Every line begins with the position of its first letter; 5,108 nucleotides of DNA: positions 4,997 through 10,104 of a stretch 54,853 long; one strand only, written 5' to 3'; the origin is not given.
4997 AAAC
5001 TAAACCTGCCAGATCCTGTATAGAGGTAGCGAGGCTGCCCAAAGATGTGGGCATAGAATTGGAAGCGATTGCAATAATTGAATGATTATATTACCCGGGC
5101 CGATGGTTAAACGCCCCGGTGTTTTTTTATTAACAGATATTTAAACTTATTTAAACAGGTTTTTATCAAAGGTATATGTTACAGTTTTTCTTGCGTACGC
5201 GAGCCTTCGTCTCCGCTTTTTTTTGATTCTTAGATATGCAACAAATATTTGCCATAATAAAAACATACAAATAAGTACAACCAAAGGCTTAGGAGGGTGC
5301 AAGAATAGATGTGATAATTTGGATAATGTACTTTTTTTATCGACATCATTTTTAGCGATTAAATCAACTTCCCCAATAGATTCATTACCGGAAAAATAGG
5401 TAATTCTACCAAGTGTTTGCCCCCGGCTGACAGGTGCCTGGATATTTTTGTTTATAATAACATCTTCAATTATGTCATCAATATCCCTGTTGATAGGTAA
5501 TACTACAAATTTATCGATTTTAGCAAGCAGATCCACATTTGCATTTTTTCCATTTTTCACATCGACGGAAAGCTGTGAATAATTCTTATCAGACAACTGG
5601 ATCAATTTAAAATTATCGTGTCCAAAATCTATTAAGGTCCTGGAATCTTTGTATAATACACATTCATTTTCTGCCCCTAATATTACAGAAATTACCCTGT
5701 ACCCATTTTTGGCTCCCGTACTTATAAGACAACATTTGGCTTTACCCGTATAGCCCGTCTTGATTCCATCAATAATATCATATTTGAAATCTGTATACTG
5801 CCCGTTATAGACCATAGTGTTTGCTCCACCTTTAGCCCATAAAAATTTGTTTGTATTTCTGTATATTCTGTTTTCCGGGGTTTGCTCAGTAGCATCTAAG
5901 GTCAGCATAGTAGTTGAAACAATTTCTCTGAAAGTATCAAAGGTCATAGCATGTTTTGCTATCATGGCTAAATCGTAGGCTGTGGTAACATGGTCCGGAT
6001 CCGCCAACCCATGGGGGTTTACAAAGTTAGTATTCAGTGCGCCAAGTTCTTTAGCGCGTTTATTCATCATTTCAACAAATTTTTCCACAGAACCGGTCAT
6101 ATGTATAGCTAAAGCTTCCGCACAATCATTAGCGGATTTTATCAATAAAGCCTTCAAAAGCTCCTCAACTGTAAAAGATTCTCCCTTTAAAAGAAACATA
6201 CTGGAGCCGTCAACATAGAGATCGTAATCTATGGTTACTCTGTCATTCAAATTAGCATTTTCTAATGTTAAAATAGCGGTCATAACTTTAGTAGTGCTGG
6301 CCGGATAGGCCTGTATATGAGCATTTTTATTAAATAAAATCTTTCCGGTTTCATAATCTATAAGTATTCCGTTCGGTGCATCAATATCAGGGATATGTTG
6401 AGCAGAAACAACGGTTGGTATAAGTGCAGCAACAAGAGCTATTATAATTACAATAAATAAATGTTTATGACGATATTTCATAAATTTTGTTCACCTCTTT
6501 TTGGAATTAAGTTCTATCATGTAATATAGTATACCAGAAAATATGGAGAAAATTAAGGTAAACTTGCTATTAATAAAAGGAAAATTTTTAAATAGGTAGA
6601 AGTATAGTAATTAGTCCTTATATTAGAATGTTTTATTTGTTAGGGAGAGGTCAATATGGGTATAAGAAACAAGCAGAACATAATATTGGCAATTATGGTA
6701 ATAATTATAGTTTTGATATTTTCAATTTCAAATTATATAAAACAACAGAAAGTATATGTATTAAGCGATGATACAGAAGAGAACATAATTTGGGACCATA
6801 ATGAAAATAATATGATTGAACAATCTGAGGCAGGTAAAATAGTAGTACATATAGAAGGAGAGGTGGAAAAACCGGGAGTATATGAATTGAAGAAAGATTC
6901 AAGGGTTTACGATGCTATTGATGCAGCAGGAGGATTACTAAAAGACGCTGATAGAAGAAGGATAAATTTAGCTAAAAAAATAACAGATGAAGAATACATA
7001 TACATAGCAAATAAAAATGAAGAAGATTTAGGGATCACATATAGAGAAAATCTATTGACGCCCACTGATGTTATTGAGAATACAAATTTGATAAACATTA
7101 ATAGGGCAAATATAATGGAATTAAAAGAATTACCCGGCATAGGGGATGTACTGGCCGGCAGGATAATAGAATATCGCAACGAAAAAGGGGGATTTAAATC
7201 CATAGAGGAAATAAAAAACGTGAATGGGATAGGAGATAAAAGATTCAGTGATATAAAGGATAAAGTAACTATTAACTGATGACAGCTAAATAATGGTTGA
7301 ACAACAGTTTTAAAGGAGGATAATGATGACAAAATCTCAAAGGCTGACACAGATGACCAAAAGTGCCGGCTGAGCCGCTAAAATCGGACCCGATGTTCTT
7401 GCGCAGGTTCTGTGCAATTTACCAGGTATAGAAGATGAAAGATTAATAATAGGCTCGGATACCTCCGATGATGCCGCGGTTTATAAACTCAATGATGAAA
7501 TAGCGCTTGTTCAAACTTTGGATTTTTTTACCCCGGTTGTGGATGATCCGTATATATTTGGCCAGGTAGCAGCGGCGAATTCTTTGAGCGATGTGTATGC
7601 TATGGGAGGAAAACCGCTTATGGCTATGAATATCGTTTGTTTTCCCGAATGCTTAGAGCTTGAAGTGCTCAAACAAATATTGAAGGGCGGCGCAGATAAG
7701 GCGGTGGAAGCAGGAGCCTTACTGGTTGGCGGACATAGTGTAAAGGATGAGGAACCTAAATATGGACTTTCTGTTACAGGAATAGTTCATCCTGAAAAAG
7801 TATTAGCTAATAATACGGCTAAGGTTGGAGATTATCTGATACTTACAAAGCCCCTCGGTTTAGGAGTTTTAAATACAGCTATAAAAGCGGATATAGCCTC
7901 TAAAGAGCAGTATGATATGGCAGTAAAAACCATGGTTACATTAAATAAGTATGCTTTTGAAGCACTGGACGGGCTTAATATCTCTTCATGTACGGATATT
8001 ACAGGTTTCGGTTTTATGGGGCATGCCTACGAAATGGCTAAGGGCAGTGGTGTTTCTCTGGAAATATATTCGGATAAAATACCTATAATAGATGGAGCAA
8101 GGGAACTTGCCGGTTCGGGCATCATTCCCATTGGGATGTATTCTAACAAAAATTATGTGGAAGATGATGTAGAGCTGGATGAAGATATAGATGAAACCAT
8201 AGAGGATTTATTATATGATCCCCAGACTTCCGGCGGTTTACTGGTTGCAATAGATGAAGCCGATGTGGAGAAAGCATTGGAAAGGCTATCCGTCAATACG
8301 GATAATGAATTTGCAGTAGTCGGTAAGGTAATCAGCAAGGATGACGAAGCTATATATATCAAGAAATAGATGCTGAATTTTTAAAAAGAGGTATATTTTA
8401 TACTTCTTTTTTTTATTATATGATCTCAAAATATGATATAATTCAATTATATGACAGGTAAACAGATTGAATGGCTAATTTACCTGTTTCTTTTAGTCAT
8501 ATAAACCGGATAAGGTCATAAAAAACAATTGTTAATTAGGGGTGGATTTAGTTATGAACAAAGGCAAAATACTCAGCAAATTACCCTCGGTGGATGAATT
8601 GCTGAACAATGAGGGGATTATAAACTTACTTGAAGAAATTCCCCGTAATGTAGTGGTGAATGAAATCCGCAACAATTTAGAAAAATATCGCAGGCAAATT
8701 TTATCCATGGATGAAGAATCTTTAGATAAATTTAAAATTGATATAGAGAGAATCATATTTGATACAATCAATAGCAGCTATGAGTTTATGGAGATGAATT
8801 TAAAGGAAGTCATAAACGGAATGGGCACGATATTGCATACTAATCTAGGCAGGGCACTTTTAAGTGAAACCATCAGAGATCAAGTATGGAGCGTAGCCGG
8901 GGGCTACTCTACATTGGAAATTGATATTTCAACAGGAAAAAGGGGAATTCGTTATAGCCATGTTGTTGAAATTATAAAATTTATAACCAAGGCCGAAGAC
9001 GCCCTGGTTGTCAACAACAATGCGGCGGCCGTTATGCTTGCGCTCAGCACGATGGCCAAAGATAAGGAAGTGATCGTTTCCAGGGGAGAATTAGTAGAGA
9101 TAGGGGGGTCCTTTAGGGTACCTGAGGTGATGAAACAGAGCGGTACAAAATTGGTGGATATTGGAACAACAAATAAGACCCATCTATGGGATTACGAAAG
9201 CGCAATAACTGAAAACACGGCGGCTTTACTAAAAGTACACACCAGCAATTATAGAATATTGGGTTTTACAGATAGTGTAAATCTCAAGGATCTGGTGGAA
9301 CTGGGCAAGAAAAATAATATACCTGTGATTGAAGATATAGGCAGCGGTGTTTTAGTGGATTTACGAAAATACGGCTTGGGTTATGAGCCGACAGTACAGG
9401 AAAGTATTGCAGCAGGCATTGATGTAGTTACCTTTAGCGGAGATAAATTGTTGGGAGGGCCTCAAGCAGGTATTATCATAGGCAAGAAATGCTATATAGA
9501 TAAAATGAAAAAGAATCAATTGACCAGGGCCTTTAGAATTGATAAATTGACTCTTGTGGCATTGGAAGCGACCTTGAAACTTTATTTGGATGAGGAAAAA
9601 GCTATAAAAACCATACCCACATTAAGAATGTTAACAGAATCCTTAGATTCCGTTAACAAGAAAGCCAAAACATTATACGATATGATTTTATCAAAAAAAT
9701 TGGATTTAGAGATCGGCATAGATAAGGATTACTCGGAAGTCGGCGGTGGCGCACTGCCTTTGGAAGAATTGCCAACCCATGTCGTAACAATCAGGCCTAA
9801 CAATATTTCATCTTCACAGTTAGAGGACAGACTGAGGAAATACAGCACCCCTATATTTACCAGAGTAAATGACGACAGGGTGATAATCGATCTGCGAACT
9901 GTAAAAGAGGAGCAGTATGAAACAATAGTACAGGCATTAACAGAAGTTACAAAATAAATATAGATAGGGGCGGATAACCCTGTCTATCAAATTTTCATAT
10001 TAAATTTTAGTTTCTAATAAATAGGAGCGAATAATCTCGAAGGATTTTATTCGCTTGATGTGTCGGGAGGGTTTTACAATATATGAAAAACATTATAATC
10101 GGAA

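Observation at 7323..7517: selD is a selenoprotein gene whose N-terminus is hidden from the ORF track by an in-frame UGA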

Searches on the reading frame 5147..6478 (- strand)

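Call 4: search_protein_families(library=ncbifam, proteins=[window:5147-6478:-])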
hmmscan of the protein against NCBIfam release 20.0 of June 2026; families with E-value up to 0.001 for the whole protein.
window:5147-6478:- (443 aa): 7 families
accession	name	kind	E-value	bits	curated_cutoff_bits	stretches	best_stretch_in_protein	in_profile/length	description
NF008489.0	PRK11397.1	equivalog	4.9e-49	167.1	610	1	18-393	20-386/389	serine-type D-Ala-D-Ala carboxypeptidase DacD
NF038273.1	strep_PBP3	exception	3.9e-45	154.6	490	1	6-379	2-390/407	D-alanyl-D-alanine carboxypeptidase PBP3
NF007445.0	PRK10001.1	equivalog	3.4e-41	141.4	765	1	15-390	20-385/400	serine-type D-Ala-D-Ala carboxypeptidase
NF008059.0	PRK10793.1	equivalog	9.7e-39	133.2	694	1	27-388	39-390/403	D-alanyl-D-alanine carboxypeptidase DacA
NF000471.1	vanY_of_D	exception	1.3e-28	100.3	625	1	31-284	96-349/354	transpeptidase-like D-Ala-D-Ala carboxypeptidase VanY-D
NF038258.2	PBP4_Staph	exception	3.7e-27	95.1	500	1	29-271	35-281/366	penicillin-binding protein PBP4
NF008668.0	PRK11669.1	equivalog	1.1e-22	80.6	294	1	18-270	27-264/316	D-alanyl-D-alanine endopeptidase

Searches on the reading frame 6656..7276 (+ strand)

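Call 4: search_protein_families(library=ncbifam, proteins=[window:6656-7276:+])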
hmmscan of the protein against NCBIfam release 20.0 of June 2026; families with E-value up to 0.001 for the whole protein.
window:6656-7276:+ (207 aa): 6 families
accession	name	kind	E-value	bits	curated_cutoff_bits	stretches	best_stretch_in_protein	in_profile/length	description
TIGR01259.1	comE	subfamily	1.3e-30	105.9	152.35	1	82-206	2-120/120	comEA protein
TIGR00426.1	TIGR00426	subfamily_domain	3.1e-15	56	53.1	1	143-206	5-69/69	competence protein ComEA helix-hairpin-helix repeat region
NF045978.1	ComEA_MAG0490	equivalog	4.6e-13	49.2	98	1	8-204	3-160/162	MAG0490 family ComEA-like DNA-binding protein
TIGR03028.1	EpsE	equivalog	0.00025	20.4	262.65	1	39-109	144-210/239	polysaccharide export protein EpsE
NF011658.0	PRK15078.1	subfamily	0.00026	19.8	333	1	65-140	174-247/380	polysaccharide export protein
TIGR03027.2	pepcterm_export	equivalog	0.00089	19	180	0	24-116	59-138/169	XrtA/PEP-CTERM system exopolysaccharide export protein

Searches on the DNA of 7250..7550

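Call 8: search_rna_families(source=window, start=7250, end=7550, threshold=evalue, max_evalue=10, show_alignments=3)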
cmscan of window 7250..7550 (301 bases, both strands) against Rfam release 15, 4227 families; matches with E-value up to 10: 10.
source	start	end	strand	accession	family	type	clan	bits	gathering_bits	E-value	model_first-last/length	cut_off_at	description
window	7316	7395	+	RF01306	sR52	Gene; snRNA; snoRNA; CD-box;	-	15.5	50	0.52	1-60/60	no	Small nucleolar RNA sR52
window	7336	7365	+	RF01226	snoZ5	Gene; snRNA; snoRNA; CD-box;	CL00045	14.5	60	7.5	1-113/113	no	Small nucleolar RNA Z5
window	7293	7349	+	RF01312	sR9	Gene; snRNA; snoRNA; CD-box;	-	14.1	36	3.6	1-55/55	no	Small nucleolar RNA sR9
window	7424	7464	+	RF01422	snoR116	Gene; snRNA; snoRNA; CD-box;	-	13.9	47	7.2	1-86/86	no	small nucleolar RNA snoR116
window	7318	7376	+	RF00266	snoZ17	Gene; snRNA; snoRNA; CD-box;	CL00053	13.8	44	9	1-71/71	no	Small nucleolar RNA Z17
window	7273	7349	+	RF01559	DdR1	Gene; snRNA; snoRNA; CD-box;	-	12.9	70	7.5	1-66/66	no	Dictyostelium snoRNA DdR1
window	7256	7282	+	RF01501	Afu_199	Gene; snRNA; snoRNA; CD-box;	-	12.8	45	7.3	52-77/77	no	A. fimigatus snoRNA Afu_199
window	7464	7516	+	RF01150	sR11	Gene; snRNA; snoRNA; CD-box;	-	12.7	39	5.2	1-57/57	no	Small nucleolar RNA sR11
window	7319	7375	+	RF01144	sR17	Gene; snRNA; snoRNA; CD-box;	-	12.5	36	1.5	1-55/55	no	Small nucleolar RNA sR17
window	7344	7414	+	RF00189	SNORD95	Gene; snRNA; snoRNA; CD-box;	-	12.5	55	6.3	1-68/68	no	Small nucleolar RNA SNORD95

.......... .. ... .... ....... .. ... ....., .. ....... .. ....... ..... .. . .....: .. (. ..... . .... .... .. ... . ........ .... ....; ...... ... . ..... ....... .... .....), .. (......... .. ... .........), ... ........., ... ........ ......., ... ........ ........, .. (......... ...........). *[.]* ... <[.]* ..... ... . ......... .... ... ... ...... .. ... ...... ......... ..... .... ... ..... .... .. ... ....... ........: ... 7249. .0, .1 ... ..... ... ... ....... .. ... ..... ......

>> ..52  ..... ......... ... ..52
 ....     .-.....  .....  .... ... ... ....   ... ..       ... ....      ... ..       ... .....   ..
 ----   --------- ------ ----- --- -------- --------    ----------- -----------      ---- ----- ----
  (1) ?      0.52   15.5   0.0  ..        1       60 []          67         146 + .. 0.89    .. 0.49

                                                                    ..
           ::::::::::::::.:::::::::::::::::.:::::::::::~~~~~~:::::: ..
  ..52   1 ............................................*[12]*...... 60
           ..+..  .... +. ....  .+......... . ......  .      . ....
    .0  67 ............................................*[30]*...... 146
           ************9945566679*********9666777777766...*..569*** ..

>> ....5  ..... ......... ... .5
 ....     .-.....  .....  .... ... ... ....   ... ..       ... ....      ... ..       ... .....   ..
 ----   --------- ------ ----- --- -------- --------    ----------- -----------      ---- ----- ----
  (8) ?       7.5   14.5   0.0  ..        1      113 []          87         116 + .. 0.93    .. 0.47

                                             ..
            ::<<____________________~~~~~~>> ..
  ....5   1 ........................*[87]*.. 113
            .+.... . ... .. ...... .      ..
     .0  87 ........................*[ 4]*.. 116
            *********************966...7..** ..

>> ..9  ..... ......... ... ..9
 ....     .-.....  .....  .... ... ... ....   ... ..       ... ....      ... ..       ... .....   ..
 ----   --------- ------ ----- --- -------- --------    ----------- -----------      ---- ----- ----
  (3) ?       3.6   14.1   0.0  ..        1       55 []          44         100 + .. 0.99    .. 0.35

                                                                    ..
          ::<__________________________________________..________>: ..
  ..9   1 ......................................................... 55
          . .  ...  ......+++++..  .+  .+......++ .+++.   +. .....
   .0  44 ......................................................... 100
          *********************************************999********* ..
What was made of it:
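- On Rfam-curated SECIS RNA families: No SECIS family matched 7250-7550 even at E <= 10 (call 8).
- No Rfam family matches the region (call 8).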

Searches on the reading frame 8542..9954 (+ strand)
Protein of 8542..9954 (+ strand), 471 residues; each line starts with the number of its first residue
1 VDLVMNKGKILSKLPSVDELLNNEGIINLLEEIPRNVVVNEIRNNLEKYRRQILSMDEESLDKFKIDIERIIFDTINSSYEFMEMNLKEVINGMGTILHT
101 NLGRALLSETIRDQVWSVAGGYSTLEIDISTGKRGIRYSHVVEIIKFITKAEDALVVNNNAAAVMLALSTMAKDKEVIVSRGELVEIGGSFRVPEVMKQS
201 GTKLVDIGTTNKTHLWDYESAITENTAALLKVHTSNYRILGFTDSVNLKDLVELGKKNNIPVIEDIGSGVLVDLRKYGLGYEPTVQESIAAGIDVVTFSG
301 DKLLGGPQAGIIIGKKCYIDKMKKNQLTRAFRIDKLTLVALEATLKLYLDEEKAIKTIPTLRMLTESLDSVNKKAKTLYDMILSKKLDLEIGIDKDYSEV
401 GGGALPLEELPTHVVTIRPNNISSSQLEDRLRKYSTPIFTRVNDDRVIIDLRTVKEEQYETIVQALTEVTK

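Call 4: search_protein_families(library=ncbifam, proteins=[window:8542-9954:+])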
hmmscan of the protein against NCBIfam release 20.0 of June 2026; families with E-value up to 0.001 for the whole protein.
window:8542-9954:+ (471 aa): 8 families
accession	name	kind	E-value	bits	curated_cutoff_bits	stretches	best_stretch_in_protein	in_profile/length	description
TIGR00474.1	selA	equivalog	1.6e-183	610.8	267.9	1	12-467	2-454/455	L-seryl-tRNA(Sec) selenium transferase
TIGR01437.1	selA_rel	subfamily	7.1e-30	104.1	385.3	1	84-372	4-283/363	DgaE family pyridoxal phosphate-dependent ammonia lyase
NF047797.1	glminPNH3LysDgaE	equivalog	1.8e-26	93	600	1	84-371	6-281/367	D-glucosaminate-6-phosphate ammonia lyase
TIGR03576.1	pyridox_MJ0158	hypoth_equivalog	6.3e-10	38.7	304.45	1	151-356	71-260/346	TIGR03576 family pyridoxal phosphate-dependent enzyme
NF006095.0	PRK08247.1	equivalog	5.4e-06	25.4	585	1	144-315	61-214/369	methionine biosynthesis PLP-dependent protein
NF005870.0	PRK07810.1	equivalog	0.00022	19.8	618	1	143-325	80-245/406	O-succinylhomoserine sulfhydrylase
TIGR01326.1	OAH_OAS_sulfhy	subfamily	0.0004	19.2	495.1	1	151-312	72-216/418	O-acetylhomoserine aminocarboxypropyltransferase/cysteine synthase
NF005577.0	PRK07269.1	equivalog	0.00069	18.9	620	0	139-326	57-225/364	cystathionine gamma-synthase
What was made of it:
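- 8542..9957 (+): selA, L-seryl-tRNA(Sec) selenium transferase. The exact start codon was not determined. TIGR00474 scores 610.8 bits against a cut-off of 267.9 (call 4).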
